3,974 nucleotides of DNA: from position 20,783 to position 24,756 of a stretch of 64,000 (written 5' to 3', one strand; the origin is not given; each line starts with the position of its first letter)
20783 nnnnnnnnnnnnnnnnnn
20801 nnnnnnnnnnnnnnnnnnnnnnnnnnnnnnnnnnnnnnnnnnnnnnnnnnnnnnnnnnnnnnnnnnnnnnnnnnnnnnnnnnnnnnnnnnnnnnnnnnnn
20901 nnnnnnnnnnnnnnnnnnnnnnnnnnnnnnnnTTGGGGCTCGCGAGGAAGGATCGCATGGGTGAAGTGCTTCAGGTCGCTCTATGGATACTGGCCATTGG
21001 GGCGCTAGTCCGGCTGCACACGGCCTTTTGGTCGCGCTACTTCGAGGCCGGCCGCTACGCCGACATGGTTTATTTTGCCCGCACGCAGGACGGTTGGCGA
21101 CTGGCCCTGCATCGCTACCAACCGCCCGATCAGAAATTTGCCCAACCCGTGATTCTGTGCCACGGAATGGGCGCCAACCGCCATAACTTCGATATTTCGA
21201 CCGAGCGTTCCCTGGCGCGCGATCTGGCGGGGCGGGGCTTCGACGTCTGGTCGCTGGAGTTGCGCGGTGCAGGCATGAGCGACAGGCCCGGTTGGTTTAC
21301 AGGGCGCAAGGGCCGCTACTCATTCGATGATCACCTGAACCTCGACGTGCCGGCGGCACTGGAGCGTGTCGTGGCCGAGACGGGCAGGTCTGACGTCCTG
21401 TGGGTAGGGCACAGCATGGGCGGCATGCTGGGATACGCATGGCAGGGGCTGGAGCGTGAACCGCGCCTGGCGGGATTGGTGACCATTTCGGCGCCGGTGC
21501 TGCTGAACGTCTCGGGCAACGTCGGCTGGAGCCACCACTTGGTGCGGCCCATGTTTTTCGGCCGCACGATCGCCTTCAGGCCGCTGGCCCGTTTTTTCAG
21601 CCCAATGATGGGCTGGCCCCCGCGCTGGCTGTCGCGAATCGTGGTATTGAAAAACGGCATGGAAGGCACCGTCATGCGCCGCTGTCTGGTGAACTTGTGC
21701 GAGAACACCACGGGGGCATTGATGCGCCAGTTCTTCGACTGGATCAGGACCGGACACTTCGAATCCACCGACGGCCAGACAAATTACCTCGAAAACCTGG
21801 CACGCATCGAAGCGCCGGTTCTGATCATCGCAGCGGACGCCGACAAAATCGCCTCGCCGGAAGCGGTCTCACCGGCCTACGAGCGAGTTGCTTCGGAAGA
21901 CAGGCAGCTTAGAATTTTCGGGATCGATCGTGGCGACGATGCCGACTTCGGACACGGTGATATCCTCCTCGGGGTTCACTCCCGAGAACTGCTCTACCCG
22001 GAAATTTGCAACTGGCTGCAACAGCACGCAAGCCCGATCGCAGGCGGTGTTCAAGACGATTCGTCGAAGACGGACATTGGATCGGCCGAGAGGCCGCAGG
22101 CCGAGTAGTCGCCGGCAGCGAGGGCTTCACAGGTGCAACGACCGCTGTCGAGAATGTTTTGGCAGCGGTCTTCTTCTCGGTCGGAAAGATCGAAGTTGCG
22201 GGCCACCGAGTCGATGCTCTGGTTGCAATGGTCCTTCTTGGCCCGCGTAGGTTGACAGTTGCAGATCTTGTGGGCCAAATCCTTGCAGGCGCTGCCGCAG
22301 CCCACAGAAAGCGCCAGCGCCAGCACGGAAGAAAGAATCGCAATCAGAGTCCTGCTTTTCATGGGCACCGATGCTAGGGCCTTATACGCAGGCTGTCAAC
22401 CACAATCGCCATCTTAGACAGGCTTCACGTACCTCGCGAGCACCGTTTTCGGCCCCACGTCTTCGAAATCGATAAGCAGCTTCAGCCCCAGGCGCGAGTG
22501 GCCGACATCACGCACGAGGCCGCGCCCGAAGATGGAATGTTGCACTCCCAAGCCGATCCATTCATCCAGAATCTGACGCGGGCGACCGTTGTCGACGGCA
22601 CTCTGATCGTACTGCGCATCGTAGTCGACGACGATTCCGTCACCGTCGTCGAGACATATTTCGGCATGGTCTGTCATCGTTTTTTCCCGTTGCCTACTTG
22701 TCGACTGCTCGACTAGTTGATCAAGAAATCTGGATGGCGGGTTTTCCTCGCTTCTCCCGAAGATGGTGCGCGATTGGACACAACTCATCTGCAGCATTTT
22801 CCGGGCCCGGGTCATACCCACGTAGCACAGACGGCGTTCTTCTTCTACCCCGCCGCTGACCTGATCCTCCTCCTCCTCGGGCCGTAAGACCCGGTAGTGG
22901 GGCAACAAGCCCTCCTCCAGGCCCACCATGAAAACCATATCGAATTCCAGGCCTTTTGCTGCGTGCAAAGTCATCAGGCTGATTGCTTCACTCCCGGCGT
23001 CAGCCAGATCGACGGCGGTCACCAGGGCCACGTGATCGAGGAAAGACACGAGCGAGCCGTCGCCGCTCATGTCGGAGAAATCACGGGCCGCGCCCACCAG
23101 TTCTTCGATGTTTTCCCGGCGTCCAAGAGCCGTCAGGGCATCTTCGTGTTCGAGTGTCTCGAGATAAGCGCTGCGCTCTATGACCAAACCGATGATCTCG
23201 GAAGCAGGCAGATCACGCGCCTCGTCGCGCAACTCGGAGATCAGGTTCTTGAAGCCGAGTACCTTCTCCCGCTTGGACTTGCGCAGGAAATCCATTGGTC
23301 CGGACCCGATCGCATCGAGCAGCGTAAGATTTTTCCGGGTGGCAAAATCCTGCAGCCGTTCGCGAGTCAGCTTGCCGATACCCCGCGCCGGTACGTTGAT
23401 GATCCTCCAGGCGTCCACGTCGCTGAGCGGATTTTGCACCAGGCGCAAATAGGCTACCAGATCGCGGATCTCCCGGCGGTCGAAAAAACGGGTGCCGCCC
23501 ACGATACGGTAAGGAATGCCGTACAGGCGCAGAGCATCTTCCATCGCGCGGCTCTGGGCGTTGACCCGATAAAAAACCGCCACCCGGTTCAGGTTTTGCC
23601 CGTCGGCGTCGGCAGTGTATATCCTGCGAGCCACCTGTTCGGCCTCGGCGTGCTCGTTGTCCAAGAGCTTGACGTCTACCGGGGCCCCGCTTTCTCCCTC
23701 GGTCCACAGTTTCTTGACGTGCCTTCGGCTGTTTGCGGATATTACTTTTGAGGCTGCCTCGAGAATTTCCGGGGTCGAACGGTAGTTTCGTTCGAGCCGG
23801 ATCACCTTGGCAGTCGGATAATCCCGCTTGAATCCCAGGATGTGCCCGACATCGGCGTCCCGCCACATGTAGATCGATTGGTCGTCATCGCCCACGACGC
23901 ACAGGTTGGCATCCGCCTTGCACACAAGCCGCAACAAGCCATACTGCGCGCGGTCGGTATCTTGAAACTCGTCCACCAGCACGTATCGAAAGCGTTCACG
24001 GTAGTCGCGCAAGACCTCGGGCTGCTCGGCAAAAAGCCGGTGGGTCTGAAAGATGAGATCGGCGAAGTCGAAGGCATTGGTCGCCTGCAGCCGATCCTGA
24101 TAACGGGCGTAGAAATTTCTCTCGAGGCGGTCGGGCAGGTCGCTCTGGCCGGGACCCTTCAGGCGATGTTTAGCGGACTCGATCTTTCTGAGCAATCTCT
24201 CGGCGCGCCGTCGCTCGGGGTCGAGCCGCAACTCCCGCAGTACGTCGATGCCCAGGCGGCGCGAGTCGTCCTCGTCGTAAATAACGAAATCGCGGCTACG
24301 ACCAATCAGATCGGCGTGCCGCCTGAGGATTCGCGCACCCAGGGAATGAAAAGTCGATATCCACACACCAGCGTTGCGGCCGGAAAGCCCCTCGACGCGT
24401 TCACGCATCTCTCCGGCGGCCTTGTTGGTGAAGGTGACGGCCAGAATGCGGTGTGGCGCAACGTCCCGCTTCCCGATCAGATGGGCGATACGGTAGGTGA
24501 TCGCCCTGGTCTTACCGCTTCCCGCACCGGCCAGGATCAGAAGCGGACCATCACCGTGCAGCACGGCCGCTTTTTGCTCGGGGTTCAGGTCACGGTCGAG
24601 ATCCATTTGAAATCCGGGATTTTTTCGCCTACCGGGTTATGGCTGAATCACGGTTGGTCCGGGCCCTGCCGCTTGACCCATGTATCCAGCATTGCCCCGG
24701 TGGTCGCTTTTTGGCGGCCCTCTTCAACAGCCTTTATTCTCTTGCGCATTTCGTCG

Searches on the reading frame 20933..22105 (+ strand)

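Call 23: search_protein_families(library=pfam, proteins=[window:20933-22105:+], max_evalue=0.00001)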
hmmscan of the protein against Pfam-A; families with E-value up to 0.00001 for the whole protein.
window:20933-22105:+ (391 aa): 3 families
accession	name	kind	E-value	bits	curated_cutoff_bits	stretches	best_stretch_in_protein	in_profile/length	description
PF12146.15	Hydrolase_4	-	1.2e-23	84.2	27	1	72-329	6-227/239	Serine aminopeptidase, S33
PF00561.26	Abhydrolase_1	-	4.4e-21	76.1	25.8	1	72-319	2-224/245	alpha/beta hydrolase fold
PF12697.13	Abhydrolase_6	-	3.5e-17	64.2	26.3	1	73-326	1-195/217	Alpha/beta hydrolase family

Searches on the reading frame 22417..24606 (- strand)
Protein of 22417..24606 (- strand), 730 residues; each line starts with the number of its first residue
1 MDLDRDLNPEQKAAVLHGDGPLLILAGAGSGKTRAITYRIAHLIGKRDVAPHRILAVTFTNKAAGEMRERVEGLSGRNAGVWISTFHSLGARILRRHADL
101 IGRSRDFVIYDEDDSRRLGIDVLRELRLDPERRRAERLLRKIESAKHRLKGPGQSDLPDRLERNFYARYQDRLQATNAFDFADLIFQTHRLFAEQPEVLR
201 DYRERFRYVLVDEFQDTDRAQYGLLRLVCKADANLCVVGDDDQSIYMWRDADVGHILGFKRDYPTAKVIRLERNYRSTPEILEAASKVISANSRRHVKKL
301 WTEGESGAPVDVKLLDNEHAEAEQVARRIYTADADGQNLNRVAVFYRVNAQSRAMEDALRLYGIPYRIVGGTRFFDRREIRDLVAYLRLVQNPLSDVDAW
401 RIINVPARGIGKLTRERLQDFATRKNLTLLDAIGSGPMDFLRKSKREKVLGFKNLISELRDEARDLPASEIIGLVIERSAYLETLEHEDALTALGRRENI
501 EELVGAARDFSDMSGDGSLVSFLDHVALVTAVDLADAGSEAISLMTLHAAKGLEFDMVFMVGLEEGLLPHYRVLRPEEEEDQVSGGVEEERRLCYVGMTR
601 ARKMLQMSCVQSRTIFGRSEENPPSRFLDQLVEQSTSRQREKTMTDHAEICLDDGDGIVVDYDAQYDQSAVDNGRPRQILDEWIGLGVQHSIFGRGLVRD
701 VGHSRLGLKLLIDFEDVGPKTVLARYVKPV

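Call 23: search_protein_families(library=pfam, proteins=[window:22417-24606:-], max_evalue=0.00001)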
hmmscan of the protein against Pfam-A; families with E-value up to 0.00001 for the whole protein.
window:22417-24606:- (730 aa): 5 families
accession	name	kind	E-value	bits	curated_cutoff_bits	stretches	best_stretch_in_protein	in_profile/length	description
PF00580.27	UvrD-helicase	-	9.9e-86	288.2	23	1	7-264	1-271/271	UvrD/REP helicase N-terminal domain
PF13361.12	UvrD_C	-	1.7e-65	222.2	25.6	1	269-611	1-349/350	UvrD-like helicase C-terminal domain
PF13245.12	AAA_19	-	9.9e-24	84.5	25.1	1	12-247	2-132/134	AAA domain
PF13604.12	AAA_30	-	2.8e-08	34.2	27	0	7-112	2-96/191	AAA domain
PF13538.12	UvrD_C_2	-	4.2e-08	33.4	27.4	0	544-562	4-22/52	UvrD-like helicase C-terminal domain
